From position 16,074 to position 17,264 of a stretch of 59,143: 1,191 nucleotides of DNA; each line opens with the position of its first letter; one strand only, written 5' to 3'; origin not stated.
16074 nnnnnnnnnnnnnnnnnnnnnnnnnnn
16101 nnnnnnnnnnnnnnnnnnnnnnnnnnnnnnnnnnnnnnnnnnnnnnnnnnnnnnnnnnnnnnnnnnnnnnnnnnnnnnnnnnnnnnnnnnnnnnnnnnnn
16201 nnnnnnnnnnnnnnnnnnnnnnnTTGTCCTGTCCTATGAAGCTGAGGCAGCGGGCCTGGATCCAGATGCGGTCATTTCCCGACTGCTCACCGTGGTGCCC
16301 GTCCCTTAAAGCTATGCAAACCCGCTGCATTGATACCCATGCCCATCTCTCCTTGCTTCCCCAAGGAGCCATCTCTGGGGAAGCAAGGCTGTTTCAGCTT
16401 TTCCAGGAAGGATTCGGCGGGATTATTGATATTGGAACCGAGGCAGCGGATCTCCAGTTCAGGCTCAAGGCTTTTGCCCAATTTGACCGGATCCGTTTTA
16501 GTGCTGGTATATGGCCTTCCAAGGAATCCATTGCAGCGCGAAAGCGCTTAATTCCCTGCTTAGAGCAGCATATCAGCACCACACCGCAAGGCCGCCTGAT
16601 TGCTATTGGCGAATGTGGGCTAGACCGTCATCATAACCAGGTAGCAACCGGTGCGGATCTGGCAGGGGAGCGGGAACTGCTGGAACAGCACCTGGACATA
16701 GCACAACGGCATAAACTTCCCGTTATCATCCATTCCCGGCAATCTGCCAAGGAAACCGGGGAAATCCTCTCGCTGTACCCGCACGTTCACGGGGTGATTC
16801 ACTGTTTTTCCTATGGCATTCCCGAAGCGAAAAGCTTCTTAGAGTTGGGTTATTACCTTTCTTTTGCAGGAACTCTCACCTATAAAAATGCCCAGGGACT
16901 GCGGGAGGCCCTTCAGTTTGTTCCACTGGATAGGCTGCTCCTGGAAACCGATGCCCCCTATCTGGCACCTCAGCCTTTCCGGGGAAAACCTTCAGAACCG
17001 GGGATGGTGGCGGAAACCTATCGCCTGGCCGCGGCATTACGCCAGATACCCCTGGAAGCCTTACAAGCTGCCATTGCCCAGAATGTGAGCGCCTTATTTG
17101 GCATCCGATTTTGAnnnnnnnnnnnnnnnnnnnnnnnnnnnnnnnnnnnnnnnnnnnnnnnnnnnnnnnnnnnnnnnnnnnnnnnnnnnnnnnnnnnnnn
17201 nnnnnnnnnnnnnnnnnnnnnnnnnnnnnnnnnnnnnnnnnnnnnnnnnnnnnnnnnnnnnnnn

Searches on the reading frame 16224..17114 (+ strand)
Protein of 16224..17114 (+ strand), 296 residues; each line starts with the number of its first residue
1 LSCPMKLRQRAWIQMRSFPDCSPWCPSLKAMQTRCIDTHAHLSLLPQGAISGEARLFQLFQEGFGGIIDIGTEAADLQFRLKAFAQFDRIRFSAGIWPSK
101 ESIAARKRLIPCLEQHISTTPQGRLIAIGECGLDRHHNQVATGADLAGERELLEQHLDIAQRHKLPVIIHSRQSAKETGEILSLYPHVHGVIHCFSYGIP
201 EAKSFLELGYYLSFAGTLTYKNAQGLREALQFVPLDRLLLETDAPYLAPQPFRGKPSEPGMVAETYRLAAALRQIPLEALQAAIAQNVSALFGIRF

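Call 50: search_protein_families(library=pfam, proteins=[window:16224-17114:+], max_evalue=0.00001)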
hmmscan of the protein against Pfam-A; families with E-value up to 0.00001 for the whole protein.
window:16224-17114:+ (296 aa): 1 family
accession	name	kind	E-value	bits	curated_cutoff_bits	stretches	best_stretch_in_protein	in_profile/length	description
PF01026.27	TatD_DNase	-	6.6e-58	196.5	27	1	36-293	1-253/253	TatD related DNase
